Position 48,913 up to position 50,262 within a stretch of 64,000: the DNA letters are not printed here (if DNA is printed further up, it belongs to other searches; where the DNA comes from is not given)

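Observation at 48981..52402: Self-contained AT-rich two-gene cassette: RHH/winged-helix protein plus 758-aa GHKL ATPase with no recognisable effector - candidate undescribed defence module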

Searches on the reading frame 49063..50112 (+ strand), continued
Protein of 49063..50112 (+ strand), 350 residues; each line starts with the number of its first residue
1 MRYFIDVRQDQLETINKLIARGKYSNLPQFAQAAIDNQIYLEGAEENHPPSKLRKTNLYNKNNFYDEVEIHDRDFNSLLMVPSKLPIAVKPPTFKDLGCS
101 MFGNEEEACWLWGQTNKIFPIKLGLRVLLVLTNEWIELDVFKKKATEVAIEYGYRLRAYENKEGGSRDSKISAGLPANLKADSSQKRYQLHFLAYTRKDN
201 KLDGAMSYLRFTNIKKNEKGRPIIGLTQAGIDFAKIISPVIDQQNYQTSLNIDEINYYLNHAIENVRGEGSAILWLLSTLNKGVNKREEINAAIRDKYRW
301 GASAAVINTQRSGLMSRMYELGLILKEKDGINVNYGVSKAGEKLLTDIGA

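Call 70: find_related_loci(query=A2, collection=metagenome_contigs, flank=8000)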
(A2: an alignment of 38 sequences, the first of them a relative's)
Query A2 (350 aa) in metagenome_contigs; peptide patterns used: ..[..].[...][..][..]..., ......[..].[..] (x = any residue, [..] = any of these).
116 stretches matched a pattern; 78 encode a relative of the query (tblastn E <= 1e-3); 78 distinct loci.
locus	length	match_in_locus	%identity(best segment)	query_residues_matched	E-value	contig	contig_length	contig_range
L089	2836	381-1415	49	1-345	2e-103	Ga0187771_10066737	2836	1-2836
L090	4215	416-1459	47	1-348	3e-100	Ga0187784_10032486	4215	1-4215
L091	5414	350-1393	46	1-348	6e-99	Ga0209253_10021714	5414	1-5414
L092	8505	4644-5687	46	1-348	1e-98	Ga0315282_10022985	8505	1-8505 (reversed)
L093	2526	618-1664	47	1-349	9e-102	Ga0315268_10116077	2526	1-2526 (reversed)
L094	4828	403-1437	46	1-345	3e-98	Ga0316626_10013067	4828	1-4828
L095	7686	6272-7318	46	1-348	5e-97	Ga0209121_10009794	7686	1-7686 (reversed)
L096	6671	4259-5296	46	1-345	2e-96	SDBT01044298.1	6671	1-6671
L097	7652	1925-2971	45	1-347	1e-95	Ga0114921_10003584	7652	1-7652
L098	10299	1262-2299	46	1-345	6e-96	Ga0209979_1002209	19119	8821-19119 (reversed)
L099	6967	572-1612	46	1-345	1e-95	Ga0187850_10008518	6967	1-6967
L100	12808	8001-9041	46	1-345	2e-95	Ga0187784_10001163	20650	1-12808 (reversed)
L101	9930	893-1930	46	1-345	3e-95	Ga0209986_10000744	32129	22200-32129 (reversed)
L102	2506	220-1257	46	1-345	2e-98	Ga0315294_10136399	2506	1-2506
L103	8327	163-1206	46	1-345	5e-95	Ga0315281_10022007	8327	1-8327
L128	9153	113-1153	41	1-346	9e-78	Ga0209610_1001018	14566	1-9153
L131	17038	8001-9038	42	1-345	2e-75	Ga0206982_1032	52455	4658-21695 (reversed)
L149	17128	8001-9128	42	1-345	1e-87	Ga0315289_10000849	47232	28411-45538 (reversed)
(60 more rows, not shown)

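Call 75: search_protein_families(library=pfam, proteins=[L098:3048-5252:+, L128:1771-3954:+, L091:2066-4321:+, L149:9142-11688:+, L103:1240-3672:+, L131:9102-11570:+, L098:2400-3035:+, L128:1170-1790:+, L131:11570-12361:+, L131:12986-14221:+], max_evalue=0.1)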
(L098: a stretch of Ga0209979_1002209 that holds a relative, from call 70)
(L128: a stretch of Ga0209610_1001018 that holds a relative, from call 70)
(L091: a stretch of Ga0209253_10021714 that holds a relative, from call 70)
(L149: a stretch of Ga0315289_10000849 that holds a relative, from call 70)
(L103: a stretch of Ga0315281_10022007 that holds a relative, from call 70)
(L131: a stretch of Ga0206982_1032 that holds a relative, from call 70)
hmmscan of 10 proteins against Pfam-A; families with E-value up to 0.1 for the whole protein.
L098:3048-5252:+ (735 aa): 2 families
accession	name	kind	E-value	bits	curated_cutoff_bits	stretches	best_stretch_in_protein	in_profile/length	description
PF13589.12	HATPase_c_3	-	3.1e-05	24.4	25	1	27-131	5-99/137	Histidine kinase-, DNA gyrase B-, and HSP90-like ATPase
PF02518.31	HATPase_c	-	0.0094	16.8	26.4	1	26-109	7-74/111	Histidine kinase-, DNA gyrase B-, and HSP90-like ATPase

L128:1771-3954:+ (728 aa): 3 families
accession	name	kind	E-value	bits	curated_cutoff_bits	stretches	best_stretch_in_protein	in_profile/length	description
PF13589.12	HATPase_c_3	-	0.0016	18.9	25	1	39-118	4-73/137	Histidine kinase-, DNA gyrase B-, and HSP90-like ATPase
PF11640.13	TAN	-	0.025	15.2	27.1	0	360-409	44-94/150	Telomere-length maintenance and DNA damage repair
PF02518.31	HATPase_c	-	0.041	14.7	26.4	0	38-133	6-93/111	Histidine kinase-, DNA gyrase B-, and HSP90-like ATPase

L091:2066-4321:+ (752 aa): 1 family
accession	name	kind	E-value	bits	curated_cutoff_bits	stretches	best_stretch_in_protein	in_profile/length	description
PF13589.12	HATPase_c_3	-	0.00059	20.3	25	1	35-121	4-78/137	Histidine kinase-, DNA gyrase B-, and HSP90-like ATPase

L149:9142-11688:+ (849 aa): 5 families
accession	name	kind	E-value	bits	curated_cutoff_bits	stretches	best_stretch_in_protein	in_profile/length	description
PF13248.11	Zn_ribbon_3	-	0.00037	20.3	27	1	9-29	5-25/26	zinc-ribbon domain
PF12773.13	DZR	-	0.0055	17.3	27.3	1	9-29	1-21/45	Double zinc ribbon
PF13240.11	Zn_Ribbon_1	-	0.019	15.2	25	1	9-28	2-21/23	zinc-ribbon domain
PF17032.10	Zn_ribbon_15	-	0.049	14.9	28.9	1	7-27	53-73/73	zinc-ribbon family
PF10571.15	UPF0547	-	0.054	14.1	29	1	9-27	3-21/26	Uncharacterised protein family UPF0547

L103:1240-3672:+ (811 aa): 3 families
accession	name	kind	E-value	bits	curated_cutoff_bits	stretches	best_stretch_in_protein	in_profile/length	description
PF18890.5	FANCL_d2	-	0.017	16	23.7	1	442-483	7-48/91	FANCL UBC-like domain 2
PF13240.11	Zn_Ribbon_1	-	0.039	14.2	25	1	3-20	2-19/23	zinc-ribbon domain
PF12773.13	DZR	-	0.047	14.3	27.3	1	3-22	1-20/45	Double zinc ribbon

L131:9102-11570:+ (823 aa): 0 families

L098:2400-3035:+ (212 aa): 0 families

L128:1170-1790:+ (207 aa): 1 family
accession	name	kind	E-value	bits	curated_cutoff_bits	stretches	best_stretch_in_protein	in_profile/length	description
PF07735.22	FBA_2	-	0.046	14.2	22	0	183-200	40-57/67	F-box associated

L131:11570-12361:+ (264 aa): 0 families

L131:12986-14221:+ (412 aa): 1 family
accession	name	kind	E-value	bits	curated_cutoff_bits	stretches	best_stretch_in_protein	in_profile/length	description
PF00145.23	DNA_methylase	-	7.8e-99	331.6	22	1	94-403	1-323/324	C-5 cytosine-specific DNA methylase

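Call 80: search_solved_structures(query=A4, max_evalue=10, show_alignments=1)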
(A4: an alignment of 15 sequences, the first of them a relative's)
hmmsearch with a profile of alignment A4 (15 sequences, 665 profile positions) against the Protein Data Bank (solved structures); distinct sequences matched with E-value up to 10: 4.
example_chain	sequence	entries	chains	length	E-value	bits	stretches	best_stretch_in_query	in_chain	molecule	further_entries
5to7_A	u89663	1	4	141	0.31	12.7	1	387-514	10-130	Nucleoprotein TPR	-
5to6_A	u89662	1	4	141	0.42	12.3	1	387-514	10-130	Nucleoprotein TPR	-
5to5_A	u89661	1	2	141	0.43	12.3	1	387-514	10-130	Nucleoprotein TPR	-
5tvb_A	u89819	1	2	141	0.46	12.2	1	387-514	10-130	Nucleoprotein TPR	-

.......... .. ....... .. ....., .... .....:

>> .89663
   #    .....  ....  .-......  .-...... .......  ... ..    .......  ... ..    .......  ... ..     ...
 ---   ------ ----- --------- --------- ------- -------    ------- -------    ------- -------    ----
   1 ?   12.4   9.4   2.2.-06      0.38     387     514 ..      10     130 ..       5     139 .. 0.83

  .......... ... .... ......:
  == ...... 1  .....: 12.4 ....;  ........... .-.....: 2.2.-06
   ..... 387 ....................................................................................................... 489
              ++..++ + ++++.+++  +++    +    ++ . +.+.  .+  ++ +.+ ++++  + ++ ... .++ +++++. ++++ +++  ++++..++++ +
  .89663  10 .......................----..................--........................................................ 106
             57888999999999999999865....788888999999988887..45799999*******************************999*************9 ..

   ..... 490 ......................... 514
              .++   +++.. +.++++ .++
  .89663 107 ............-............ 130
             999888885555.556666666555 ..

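Call 81: search_solved_structures(query=A5, max_evalue=10, show_alignments=1)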
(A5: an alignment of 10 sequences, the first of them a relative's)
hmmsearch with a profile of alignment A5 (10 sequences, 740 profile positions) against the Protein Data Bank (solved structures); distinct sequences matched with E-value up to 10: 19.
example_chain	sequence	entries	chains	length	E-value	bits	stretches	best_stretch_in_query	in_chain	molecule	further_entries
7c04_A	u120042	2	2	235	0.062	14.6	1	33-98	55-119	Heat shock protein 75 kDa, mitochondrial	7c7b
5f3k_A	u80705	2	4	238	0.064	14.6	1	33-98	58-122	Heat shock protein 75 kDa, mitochondrial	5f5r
2esa_A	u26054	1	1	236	0.15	13.3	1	32-99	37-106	Endoplasmin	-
7u8u_A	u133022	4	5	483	0.18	13.1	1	33-97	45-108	Heat shock protein 75 kDa, mitochondrial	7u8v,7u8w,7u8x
5hph_A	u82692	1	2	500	0.19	13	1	33-97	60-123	Heat shock protein 75 kDa, mitochondrial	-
4z1f_A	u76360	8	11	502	0.19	13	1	33-97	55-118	Heat shock protein 75 kDa, mitochondrial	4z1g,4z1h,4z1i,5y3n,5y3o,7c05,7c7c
7ulk_A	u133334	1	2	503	0.19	13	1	33-97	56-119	Heat shock protein 75 kDa, mitochondrial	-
4ivg_A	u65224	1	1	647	0.23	12.7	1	33-97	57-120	TNF receptor-associated protein 1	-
7kck_A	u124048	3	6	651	0.27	12.5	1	33-97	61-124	Heat shock protein 75 kDa, mitochondrial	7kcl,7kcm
1tbw_A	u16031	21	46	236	0.34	12.2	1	32-97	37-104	Endoplasmin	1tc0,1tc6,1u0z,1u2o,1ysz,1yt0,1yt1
5in9_A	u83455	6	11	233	0.34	12.1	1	32-97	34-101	Endoplasmin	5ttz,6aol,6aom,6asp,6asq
5tth_B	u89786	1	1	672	0.34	12.1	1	33-97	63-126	C-terminal Spytag fusion of R417A zebrafish TNF receptor-associated protein 1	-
6d14_A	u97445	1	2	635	0.35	12.1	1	33-97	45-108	TNF receptor-associated protein 1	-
4j0b_A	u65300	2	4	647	0.36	12.1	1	33-97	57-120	TNF receptor-associated protein 1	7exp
5tvu_A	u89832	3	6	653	0.37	12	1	33-97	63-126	TNF receptor-associated protein 1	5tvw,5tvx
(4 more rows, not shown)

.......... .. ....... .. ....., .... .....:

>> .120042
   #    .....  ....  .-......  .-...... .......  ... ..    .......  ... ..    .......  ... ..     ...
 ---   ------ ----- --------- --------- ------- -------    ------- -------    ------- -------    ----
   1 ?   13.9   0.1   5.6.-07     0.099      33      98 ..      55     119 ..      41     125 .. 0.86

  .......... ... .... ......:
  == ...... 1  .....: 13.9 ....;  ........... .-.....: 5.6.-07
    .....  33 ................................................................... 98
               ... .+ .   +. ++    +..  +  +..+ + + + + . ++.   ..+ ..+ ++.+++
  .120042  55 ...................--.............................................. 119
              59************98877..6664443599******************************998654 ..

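Call 108: search_protein_representatives(alignment_id=A2)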
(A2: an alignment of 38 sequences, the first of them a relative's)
Query: 38 sequences, 350 profile positions. Proteins with E-value up to 0.001 (for the whole library): 1200; up to 1e-10: 919; up to 1e-30: 536. The best 150 are listed.
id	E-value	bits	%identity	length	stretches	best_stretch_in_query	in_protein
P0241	9.5e-150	514.8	-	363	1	1-348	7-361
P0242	1.6e-137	474.7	-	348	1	1-349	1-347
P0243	4.7e-136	469.8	-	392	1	1-349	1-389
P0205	3.9e-134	463.5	-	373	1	1-348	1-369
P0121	1.8e-133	461.3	-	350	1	1-348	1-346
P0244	3.6e-131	453.7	-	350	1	1-348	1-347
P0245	3.2e-129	447.3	-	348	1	1-347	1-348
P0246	1.1e-125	435.7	-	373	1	1-347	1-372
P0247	1.1e-123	429.1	-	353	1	1-348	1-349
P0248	1.6e-121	422.0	-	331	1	1-346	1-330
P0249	6.9e-121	419.9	-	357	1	1-348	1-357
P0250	7.1e-120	416.6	-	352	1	1-348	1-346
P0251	2.6e-119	414.8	-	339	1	1-345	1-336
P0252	1.5e-115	402.4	-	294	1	89-349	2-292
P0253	2.1e-113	395.3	-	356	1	1-347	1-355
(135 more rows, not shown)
